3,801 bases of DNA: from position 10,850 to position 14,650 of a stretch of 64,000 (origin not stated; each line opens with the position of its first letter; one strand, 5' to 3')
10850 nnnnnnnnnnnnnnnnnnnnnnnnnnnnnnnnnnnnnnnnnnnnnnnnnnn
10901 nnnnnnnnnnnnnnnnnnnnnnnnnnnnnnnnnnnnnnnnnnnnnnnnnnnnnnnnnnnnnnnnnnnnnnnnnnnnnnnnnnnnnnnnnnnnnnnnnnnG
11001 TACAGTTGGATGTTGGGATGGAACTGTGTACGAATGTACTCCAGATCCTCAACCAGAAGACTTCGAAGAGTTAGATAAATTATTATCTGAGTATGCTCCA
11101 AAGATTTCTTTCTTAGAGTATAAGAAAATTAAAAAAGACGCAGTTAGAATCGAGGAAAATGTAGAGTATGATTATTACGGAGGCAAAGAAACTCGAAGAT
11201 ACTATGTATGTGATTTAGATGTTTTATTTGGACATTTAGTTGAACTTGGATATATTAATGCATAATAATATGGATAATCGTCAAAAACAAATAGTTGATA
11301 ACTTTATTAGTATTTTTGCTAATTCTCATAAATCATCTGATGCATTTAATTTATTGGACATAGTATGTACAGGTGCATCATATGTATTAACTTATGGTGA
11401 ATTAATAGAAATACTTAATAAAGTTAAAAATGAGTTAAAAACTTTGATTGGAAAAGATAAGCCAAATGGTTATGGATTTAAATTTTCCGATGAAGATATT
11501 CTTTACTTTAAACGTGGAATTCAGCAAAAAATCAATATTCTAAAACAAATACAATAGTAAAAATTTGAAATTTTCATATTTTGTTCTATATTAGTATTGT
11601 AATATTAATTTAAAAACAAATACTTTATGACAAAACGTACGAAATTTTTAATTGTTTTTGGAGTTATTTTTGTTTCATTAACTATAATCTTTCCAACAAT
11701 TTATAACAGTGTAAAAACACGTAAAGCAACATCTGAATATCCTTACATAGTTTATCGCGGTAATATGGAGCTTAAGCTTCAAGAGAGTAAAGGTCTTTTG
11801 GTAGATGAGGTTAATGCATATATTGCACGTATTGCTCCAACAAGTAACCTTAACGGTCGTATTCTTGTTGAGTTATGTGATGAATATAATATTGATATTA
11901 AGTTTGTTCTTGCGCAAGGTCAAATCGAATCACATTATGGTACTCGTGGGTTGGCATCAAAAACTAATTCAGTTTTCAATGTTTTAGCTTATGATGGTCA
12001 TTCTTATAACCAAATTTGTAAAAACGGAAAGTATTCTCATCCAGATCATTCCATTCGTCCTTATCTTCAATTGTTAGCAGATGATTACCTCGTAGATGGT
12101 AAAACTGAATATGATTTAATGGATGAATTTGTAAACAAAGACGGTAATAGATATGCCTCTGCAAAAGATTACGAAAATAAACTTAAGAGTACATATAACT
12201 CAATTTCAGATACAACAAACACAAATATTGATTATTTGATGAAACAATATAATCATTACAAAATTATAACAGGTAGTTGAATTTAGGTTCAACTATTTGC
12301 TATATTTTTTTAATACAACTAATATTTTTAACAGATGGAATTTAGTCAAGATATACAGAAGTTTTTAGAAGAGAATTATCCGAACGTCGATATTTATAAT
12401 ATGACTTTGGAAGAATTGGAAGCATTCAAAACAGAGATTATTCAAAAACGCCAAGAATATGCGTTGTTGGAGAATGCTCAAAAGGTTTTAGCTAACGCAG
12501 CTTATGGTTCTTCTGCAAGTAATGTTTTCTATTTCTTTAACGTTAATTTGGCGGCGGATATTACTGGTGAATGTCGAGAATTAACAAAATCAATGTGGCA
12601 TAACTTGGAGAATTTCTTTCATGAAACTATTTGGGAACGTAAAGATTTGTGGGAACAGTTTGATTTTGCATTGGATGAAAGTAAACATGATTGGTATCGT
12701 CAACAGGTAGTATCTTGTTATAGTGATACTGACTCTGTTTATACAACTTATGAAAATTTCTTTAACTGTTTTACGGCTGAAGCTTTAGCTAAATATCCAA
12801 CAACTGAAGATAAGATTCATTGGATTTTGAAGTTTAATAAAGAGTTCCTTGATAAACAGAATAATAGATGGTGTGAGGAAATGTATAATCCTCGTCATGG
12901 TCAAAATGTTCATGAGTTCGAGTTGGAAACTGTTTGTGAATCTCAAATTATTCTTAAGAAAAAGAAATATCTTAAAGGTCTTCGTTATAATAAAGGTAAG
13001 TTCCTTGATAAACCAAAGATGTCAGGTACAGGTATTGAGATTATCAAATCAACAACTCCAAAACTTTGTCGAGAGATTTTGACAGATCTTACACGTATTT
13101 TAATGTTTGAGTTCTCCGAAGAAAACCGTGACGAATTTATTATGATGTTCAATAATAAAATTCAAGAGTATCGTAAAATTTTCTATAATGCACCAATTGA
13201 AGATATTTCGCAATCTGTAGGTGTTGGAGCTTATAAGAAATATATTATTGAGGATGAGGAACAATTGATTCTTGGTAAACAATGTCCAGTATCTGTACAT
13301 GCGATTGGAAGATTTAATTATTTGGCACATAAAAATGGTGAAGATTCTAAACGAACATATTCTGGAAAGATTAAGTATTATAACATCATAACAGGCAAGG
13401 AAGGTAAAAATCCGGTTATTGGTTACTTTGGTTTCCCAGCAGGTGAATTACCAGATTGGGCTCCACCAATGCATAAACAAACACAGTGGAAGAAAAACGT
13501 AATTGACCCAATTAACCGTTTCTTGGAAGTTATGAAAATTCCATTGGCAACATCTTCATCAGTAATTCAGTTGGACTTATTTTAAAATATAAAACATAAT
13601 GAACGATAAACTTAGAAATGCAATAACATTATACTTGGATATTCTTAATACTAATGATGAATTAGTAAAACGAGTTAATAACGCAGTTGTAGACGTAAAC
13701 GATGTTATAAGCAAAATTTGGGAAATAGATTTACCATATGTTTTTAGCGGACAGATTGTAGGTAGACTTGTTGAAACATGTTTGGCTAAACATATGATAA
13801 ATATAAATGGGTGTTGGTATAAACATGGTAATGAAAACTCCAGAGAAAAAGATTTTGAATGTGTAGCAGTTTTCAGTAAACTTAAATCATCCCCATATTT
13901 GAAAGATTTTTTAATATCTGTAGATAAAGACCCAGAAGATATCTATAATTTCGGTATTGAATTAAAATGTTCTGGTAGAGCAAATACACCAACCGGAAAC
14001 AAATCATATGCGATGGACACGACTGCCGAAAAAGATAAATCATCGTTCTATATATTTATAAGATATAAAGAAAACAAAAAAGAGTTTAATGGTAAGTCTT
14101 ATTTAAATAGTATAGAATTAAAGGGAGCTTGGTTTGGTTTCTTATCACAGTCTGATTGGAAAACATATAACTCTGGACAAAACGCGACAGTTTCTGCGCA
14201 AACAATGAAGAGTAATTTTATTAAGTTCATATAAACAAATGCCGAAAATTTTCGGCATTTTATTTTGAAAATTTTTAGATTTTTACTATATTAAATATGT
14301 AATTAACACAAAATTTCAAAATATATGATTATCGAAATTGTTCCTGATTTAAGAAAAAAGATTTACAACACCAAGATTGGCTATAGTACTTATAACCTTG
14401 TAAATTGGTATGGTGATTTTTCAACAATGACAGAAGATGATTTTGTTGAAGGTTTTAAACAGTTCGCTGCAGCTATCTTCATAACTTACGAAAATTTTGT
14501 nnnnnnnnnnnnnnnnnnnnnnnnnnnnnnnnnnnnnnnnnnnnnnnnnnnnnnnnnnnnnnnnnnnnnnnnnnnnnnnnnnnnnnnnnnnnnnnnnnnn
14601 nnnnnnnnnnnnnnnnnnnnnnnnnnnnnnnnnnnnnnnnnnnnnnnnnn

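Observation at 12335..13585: Family-B DNA polymerase present only as a C-terminal fragment (motifs B, C, KKRY) in a stand-alone ORF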

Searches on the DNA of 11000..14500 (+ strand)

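Call 71: search_rna_families(source=window, start=11000, end=14500, threshold=evalue, max_evalue=1)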
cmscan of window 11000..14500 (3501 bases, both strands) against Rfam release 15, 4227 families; matches with E-value up to 1: 1.
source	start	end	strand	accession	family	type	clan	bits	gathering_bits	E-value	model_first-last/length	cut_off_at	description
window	14233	14288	-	RF02901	AaHKsRNA41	Gene; sRNA;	-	27.1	97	0.0019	1-187/187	no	Aggregatibacter sRNA 41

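Call 72: search_rna_families(sources=[L020, L027, L039, L003], threshold=gathering)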
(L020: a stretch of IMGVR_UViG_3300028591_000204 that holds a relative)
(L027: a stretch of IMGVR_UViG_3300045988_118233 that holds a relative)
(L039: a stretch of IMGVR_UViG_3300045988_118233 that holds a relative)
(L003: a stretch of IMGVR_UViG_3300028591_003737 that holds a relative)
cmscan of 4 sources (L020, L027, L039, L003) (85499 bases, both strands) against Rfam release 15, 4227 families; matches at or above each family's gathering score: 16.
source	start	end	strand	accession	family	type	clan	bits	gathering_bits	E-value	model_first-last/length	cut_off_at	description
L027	19297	19370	+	RF00005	tRNA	Gene; tRNA;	CL00001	73.1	29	5.8e-14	1-71/71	no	tRNA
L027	19392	19464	+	RF00005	tRNA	Gene; tRNA;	CL00001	71.5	29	1.6e-13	1-71/71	no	tRNA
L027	19211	19282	+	RF00005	tRNA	Gene; tRNA;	CL00001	68.8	29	8.8e-13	1-71/71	no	tRNA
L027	20459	20531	+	RF00005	tRNA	Gene; tRNA;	CL00001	65.1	29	9.3e-12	1-71/71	no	tRNA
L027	15531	15604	+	RF00005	tRNA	Gene; tRNA;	CL00001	64.2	29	1.6e-11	1-71/71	no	tRNA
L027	20355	20428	+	RF00005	tRNA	Gene; tRNA;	CL00001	61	29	1.3e-10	1-71/71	no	tRNA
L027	18951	19024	+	RF00005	tRNA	Gene; tRNA;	CL00001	60.3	29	2e-10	1-71/71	no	tRNA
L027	20645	20717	+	RF00005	tRNA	Gene; tRNA;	CL00001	58.7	29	5.3e-10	1-71/71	no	tRNA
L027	20131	20217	+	RF00005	tRNA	Gene; tRNA;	CL00001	57.2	29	1.4e-09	1-71/71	no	tRNA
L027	14931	15014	+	RF00005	tRNA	Gene; tRNA;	CL00001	52.9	29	2.1e-08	1-71/71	no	tRNA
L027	14700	14771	+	RF00005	tRNA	Gene; tRNA;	CL00001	52.1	29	3.5e-08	1-71/71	no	tRNA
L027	15858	15943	+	RF00005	tRNA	Gene; tRNA;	CL00001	51.9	29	3.9e-08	1-71/71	no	tRNA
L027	19970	20044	+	RF00005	tRNA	Gene; tRNA;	CL00001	46.4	29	1.3e-06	1-71/71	no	tRNA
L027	18752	18851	+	RF00005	tRNA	Gene; tRNA;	CL00001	42.7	29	1.3e-05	1-71/71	no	tRNA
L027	20537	20635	+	RF00005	tRNA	Gene; tRNA;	CL00001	36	29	0.00097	1-71/71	no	tRNA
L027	18582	18657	+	RF00005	tRNA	Gene; tRNA;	CL00001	33.2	29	0.0057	1-71/71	no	tRNA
